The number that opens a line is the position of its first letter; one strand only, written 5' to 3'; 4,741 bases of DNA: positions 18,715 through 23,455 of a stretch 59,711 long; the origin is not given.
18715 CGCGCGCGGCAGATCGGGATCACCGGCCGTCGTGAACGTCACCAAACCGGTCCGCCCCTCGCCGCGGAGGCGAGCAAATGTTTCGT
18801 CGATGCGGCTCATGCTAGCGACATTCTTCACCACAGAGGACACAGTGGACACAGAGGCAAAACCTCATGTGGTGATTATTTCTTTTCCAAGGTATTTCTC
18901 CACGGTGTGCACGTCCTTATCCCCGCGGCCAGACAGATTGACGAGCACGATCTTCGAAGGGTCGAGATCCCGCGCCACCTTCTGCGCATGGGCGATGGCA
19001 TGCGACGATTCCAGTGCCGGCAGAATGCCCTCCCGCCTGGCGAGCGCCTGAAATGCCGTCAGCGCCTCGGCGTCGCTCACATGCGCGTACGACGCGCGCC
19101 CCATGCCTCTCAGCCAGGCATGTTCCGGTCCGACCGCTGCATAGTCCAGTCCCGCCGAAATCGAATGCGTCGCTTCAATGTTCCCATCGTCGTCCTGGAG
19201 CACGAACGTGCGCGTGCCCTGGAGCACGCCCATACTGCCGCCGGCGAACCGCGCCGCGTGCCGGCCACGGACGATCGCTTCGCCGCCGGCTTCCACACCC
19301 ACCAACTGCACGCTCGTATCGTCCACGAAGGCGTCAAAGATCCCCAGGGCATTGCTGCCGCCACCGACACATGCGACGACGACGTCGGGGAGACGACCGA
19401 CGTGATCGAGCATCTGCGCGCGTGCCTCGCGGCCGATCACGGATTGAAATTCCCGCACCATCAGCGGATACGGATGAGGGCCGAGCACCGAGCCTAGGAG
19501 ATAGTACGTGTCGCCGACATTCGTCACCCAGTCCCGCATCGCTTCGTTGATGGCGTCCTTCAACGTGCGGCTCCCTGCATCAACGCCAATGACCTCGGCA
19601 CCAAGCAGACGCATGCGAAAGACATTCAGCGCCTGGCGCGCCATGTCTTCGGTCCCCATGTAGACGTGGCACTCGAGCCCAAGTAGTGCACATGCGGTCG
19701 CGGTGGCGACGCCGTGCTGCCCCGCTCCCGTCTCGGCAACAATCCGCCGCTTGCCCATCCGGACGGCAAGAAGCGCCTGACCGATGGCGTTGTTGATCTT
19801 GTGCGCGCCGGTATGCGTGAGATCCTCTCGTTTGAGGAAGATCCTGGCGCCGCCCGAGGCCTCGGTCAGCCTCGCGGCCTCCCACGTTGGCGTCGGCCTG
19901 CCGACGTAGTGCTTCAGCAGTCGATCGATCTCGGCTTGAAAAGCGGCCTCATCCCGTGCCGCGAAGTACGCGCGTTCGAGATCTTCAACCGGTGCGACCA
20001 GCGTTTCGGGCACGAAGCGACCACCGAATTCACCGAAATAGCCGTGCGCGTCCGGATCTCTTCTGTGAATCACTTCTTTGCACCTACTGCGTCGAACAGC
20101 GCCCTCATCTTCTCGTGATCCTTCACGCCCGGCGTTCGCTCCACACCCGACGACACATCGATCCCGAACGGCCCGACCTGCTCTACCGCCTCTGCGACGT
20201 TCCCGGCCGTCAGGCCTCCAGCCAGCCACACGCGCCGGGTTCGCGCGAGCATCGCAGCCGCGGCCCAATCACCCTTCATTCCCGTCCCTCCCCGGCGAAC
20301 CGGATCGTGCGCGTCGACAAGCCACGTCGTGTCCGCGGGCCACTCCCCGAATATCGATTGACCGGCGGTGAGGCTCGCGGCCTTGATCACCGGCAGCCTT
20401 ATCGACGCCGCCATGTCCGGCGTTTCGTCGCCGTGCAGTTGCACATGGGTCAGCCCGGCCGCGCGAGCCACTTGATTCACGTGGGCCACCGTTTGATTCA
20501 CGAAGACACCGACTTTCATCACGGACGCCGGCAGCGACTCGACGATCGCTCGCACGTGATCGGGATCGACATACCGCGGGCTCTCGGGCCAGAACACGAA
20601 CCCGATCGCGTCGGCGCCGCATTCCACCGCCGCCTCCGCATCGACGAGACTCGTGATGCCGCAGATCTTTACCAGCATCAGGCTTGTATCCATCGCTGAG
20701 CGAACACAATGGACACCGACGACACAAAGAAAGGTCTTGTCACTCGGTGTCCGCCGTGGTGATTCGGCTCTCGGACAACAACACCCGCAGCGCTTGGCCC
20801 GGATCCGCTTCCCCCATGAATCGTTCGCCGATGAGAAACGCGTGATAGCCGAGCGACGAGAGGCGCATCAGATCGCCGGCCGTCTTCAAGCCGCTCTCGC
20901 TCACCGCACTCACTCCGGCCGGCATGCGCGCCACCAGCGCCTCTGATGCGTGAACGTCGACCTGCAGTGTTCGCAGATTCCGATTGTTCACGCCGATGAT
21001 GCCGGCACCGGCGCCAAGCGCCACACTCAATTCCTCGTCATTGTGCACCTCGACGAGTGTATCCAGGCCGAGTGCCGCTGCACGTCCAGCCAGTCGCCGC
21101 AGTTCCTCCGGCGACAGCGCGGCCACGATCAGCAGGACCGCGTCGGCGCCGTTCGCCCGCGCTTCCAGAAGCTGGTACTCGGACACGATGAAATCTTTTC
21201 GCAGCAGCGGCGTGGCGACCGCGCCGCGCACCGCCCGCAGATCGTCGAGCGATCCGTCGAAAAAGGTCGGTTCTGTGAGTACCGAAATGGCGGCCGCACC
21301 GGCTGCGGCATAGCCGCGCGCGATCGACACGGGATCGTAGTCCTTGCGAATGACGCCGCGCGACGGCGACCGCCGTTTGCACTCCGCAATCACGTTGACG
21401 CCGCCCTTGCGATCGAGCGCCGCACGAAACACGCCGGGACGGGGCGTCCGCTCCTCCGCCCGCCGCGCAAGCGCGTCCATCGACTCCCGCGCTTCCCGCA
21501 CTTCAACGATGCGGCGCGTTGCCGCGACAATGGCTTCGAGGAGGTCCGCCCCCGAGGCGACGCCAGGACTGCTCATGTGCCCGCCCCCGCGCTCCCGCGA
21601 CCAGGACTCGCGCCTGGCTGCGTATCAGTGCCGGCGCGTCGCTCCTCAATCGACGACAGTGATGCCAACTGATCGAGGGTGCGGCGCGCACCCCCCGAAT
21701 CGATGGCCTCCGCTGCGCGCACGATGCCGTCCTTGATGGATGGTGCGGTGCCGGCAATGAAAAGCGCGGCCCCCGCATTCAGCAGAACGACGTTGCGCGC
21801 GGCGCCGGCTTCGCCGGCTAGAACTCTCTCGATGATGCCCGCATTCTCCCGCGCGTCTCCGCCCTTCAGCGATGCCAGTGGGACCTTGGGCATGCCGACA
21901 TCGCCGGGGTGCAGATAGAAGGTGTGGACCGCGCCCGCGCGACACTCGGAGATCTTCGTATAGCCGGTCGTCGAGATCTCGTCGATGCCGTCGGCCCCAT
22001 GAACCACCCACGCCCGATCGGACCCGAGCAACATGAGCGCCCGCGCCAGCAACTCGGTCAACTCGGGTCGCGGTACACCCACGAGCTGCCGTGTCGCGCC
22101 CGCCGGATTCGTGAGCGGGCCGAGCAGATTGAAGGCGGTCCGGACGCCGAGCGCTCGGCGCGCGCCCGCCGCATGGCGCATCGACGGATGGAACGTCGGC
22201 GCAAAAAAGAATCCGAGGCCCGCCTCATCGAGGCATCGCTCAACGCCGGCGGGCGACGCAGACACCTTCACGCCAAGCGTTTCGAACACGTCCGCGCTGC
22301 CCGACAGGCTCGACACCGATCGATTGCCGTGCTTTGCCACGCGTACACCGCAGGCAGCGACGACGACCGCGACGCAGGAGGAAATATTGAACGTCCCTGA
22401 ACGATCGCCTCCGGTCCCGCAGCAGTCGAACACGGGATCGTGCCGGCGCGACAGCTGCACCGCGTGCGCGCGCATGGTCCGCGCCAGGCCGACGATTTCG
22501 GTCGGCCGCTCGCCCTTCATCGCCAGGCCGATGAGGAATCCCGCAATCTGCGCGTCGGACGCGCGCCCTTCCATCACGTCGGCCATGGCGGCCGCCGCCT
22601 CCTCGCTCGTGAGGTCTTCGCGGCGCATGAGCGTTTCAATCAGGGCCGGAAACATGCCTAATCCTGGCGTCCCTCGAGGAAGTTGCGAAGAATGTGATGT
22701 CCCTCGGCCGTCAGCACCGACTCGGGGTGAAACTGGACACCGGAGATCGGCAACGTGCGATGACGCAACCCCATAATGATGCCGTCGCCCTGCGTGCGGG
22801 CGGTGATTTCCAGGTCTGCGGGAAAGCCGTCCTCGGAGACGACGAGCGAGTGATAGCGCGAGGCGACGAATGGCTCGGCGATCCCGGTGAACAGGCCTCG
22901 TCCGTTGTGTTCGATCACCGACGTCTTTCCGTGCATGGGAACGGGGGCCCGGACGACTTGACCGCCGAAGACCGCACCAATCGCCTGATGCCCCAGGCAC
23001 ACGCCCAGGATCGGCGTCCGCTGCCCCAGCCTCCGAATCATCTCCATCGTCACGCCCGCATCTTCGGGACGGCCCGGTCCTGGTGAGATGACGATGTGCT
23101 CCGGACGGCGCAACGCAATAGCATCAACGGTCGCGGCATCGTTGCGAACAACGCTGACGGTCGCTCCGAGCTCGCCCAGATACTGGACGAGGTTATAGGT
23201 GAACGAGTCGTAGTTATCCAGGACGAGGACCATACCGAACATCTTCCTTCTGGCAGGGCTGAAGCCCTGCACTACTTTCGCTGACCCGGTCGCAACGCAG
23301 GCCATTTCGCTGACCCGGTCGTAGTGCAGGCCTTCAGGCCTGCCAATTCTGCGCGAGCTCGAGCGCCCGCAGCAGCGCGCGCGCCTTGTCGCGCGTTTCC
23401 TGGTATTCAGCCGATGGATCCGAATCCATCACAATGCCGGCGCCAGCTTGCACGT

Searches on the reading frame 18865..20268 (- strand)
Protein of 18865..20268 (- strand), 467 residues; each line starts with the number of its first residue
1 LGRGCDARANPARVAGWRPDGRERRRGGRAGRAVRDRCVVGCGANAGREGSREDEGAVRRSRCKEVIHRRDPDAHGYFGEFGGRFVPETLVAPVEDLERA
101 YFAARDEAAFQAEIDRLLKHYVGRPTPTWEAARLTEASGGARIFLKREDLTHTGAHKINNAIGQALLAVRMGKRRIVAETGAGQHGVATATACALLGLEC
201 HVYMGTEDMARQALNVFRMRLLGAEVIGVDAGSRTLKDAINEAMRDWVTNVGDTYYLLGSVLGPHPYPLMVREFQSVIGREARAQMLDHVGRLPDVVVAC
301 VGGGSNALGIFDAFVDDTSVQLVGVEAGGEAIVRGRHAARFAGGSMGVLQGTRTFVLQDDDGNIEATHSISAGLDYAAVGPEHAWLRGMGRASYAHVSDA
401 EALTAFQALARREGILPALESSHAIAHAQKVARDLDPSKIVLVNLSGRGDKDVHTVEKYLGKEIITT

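Call 5: search_protein_families(library=pfam, proteins=[window:18865-20268:-])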
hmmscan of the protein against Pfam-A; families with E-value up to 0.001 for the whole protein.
window:18865-20268:- (467 aa): 1 family
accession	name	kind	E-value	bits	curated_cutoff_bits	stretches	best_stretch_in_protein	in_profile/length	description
PF00291.31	PALP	-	1.8e-44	152.7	35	1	123-447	5-295/295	Pyridoxal-phosphate dependent enzyme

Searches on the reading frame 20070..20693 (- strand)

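Call 34: search_protein_families(library=pfam, proteins=[window:20070-20693:-], max_evalue=0.01)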
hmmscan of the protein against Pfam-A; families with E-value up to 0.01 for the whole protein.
window:20070-20693:- (207 aa): 1 family
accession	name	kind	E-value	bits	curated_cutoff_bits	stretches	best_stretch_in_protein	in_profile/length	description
PF00697.28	PRAI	-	1.6e-43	149.1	22.7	1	8-201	1-192/193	N-(5'phosphoribosyl)anthranilate (PRA) isomerase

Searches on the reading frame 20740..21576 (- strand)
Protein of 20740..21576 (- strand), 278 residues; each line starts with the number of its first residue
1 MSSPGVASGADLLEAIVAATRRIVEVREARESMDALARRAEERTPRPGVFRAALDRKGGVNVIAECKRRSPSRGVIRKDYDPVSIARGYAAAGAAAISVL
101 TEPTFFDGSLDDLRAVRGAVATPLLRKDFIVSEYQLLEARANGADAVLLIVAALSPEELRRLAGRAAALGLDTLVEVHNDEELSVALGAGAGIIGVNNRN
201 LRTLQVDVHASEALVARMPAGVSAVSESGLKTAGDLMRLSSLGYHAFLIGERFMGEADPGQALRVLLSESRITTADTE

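Call 5: search_protein_families(library=pfam, proteins=[window:20740-21576:-])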
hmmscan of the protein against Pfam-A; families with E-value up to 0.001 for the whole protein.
window:20740-21576:- (278 aa): 1 family
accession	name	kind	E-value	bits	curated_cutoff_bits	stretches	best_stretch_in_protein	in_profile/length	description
PF00218.27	IGPS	-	2e-81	273.4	27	1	13-265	1-253/254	Indole-3-glycerol phosphate synthase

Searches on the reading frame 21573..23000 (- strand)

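Call 5: search_protein_families(library=pfam, proteins=[window:21573-23000:-])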
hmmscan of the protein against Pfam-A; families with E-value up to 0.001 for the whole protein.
window:21573-23000:- (475 aa): 2 families
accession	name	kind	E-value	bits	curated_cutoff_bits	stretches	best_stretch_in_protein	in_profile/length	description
PF00591.27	Glycos_transf_3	-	3.5e-87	292.7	27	1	189-438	3-252/253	Glycosyl transferase family, a/b domain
PF02885.22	Glycos_trans_3N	-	4.8e-22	77.9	26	1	119-180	2-63/63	Glycosyl transferase family, helical bundle domain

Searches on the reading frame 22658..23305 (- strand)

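Call 5: search_protein_families(library=pfam, proteins=[window:22658-23305:-])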
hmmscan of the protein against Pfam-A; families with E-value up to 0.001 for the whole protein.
window:22658-23305:- (215 aa): 2 families
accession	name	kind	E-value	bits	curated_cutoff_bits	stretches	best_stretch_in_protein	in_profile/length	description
PF00117.34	GATase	-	1.2e-60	204.9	22.8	1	27-210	1-187/190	Glutamine amidotransferase class-I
PF07722.19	Peptidase_C26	-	5.8e-10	39.7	20.5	1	88-195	96-219/219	Peptidase C26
